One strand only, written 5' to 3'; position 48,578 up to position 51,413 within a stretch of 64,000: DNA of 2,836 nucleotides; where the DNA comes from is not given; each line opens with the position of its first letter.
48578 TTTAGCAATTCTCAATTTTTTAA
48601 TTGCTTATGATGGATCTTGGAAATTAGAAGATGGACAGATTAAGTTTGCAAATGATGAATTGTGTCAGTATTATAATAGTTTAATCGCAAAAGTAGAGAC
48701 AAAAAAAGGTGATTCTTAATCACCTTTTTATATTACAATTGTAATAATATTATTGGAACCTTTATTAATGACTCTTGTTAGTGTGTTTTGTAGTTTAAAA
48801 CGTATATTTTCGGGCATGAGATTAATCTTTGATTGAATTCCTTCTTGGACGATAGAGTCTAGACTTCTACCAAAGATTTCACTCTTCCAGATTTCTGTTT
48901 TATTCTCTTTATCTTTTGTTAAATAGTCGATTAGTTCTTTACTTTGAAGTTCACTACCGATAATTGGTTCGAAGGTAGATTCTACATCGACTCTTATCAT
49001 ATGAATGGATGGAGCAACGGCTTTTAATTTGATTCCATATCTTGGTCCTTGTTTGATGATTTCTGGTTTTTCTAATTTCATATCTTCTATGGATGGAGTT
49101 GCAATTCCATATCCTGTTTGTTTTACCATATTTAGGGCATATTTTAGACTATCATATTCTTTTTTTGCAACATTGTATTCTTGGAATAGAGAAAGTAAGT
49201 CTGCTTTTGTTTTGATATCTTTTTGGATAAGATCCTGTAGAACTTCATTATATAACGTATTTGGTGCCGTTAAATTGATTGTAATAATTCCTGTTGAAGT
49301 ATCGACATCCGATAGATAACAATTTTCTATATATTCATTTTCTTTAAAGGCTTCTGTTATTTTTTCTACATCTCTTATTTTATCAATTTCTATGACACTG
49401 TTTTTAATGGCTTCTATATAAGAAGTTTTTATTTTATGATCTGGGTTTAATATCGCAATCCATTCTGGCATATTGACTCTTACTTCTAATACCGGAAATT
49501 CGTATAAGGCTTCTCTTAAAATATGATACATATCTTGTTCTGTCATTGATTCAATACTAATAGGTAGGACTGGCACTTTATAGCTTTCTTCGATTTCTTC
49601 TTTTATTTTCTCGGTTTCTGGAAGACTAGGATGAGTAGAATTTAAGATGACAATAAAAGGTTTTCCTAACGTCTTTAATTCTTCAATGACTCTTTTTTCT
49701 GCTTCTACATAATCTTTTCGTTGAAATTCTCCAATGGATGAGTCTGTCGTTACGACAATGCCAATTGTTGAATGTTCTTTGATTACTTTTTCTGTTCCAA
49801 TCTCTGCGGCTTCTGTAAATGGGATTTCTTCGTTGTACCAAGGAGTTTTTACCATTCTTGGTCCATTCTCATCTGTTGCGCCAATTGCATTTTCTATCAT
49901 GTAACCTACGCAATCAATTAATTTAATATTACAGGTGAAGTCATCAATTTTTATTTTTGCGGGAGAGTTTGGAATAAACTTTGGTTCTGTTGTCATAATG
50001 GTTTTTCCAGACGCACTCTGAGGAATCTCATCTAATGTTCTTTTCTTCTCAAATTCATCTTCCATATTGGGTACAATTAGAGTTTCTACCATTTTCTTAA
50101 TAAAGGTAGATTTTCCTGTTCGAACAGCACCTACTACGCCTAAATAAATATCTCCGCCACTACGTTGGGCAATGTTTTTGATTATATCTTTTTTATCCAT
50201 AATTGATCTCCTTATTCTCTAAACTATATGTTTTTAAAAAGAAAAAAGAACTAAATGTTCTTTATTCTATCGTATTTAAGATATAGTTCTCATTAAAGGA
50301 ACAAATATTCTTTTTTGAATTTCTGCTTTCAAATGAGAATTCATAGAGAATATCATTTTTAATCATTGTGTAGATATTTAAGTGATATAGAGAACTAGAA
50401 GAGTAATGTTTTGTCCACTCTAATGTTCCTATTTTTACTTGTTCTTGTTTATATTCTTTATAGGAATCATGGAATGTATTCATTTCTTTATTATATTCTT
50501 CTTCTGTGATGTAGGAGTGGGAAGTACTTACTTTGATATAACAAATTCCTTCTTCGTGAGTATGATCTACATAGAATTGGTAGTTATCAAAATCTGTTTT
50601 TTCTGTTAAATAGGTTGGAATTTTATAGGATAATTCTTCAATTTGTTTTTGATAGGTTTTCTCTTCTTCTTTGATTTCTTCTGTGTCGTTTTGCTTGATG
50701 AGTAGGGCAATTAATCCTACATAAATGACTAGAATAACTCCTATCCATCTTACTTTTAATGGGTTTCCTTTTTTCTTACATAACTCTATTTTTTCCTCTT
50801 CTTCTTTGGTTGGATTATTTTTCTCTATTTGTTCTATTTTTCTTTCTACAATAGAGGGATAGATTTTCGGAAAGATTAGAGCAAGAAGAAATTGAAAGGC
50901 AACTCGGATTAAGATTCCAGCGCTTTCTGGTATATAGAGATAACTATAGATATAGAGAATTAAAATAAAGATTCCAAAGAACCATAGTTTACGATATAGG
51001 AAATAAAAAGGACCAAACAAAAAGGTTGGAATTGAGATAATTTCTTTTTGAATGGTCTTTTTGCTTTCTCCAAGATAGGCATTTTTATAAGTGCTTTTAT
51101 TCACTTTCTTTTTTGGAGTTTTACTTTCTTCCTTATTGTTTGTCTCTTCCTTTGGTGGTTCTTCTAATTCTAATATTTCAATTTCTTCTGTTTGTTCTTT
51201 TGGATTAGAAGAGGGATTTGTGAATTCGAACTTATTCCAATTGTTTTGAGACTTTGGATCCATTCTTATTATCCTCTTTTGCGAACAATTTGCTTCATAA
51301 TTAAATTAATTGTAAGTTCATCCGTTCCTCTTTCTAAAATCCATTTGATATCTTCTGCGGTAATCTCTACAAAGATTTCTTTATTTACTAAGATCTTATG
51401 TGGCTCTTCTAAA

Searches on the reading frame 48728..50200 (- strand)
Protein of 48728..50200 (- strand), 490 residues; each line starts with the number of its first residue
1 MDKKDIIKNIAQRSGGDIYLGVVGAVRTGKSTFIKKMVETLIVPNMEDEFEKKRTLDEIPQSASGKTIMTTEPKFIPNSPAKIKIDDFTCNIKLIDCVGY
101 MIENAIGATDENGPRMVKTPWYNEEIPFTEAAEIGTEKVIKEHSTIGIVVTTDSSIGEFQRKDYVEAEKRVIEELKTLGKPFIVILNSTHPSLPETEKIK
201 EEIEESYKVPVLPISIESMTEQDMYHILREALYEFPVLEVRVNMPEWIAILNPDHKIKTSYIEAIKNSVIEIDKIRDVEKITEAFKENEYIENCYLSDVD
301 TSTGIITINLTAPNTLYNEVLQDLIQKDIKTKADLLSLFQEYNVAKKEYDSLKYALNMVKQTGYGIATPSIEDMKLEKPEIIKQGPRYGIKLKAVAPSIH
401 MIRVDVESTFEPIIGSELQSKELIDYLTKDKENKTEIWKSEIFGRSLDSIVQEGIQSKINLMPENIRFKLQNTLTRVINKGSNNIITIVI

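Call 4: search_protein_families(library=pfam, proteins=[window:48728-50200:-], max_evalue=1)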
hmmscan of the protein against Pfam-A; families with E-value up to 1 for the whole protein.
window:48728-50200:- (490 aa): 11 families
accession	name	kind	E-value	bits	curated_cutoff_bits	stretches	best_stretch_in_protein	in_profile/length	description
PF09547.16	SpoIVA_ATPase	-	2.6e-107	358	26.6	1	1-236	1-237/237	Stage IV sporulation protein A, ATPase domain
PF20438.3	SpoIVA_middle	-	6.4e-61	206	25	1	238-415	2-179/179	Stage IV sporulation protein A, middle domain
PF20439.3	SpoIVA_C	-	1.3e-25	89.7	25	1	416-490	1-76/76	Sporulation stage IV protein A, C-terminal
PF00009.33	GTP_EFTU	-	0.0011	19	26.5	1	20-100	6-79/188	Elongation factor Tu GTP binding domain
PF01926.29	MMR_HSR1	-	0.0013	19.3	21.9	1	21-187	3-112/113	50S ribosome-binding GTPase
PF02283.22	CobU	-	0.039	13.9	27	0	90-154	74-133/168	Cobinamide kinase / cobinamide phosphate guanyltransferase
PF03308.22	MeaB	-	0.057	12.9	23.1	1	4-42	20-58/273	Methylmalonyl Co-A mutase-associated GTPase MeaB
PF13173.12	AAA_14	-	0.085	13.3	27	0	20-51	5-42/129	AAA domain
PF00350.29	Dynamin_N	-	0.28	11.6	27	1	21-45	2-26/168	Dynamin family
PF05778.17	Apo-CIII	-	0.41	10.7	34.1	1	319-348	9-38/69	Apolipoprotein CIII (Apo-CIII)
PF13684.11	FakA-like_C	-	0.67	9.7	23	1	140-210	131-195/216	Fatty acid kinase subunit A-like, C-terminal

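Call 5: search_protein_families(library=ncbifam, proteins=[window:48728-50200:-], max_evalue=1)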
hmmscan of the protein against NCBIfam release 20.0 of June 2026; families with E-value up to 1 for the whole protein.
window:48728-50200:- (490 aa): 5 families
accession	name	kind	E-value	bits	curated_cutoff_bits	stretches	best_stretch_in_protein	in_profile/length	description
TIGR02836.1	spore_IV_A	equivalog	2.8e-204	679.6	459.9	1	1-490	1-492/492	stage IV sporulation protein A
NF004469.0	PRK05800.1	equivalog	0.01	15.5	161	0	22-40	7-25/173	bifunctional adenosylcobinamide kinase/adenosylcobinamide-phosphate guanylyltransferase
TIGR01668.1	YqeG_hyp_ppase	hypoth_equivalog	0.016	14.7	89.1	1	138-214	18-88/170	YqeG family HAD IIIA-type phosphatase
TIGR00231.1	small_GTP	domain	0.017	14.9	42.5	0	17-49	3-35/164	GTP-binding protein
TIGR00750.1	lao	equivalog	0.021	13.9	240.75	1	3-42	20-59/300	methylmalonyl Co-A mutase-associated GTPase MeaB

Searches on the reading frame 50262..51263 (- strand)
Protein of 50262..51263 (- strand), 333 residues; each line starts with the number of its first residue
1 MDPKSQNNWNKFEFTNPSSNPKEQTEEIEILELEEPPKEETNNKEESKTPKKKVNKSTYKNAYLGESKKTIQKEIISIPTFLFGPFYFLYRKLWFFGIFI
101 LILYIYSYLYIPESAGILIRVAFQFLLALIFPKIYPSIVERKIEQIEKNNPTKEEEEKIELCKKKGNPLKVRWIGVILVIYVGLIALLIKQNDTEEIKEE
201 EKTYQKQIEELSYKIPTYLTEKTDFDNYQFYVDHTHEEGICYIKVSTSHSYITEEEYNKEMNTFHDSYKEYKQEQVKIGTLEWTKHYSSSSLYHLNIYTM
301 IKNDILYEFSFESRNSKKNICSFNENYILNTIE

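Call 4: search_protein_families(library=pfam, proteins=[window:50262-51263:-], max_evalue=1)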
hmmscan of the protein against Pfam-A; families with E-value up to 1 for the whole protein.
window:50262-51263:- (333 aa): 3 families
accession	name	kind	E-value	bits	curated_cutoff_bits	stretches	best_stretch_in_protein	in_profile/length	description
PF10947.13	DUF2628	-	1.2e-05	26.1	23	1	63-127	17-79/93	Protein of unknown function (DUF2628)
PF01639.22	v110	-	0.095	13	25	1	227-267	38-76/104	Viral family 110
PF14575.11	EphA2_TM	-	0.69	11.1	28.9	0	175-237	7-59/74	Ephrin type-A receptor 2 transmembrane domain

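Call 5: search_protein_families(library=ncbifam, proteins=[window:50262-51263:-], max_evalue=1)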
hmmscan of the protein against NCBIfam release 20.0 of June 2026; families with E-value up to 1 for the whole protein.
window:50262-51263:- (333 aa): 2 families
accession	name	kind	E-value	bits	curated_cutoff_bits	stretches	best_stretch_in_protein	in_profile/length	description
NF047999.1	Erum7620_fam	equivalog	0.0014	19.1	90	1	72-144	18-91/113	Erum7620/ECH_0207 family putative T1SS effector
NF006283.1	PRK08455.1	equivalog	0.062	12.9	187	1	160-210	10-62/182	flagellar basal body-associated protein FliL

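Call 53: search_protein_families(library=phrogs, proteins=[window:50262-51263:-], max_evalue=0.01)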
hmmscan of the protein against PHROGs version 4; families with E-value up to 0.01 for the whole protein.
window:50262-51263:- (333 aa): 0 families

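Call 54: search_protein_families(library=padloc, proteins=[window:50262-51263:-], max_evalue=0.01)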
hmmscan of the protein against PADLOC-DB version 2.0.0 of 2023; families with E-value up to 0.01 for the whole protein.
window:50262-51263:- (333 aa): 0 families
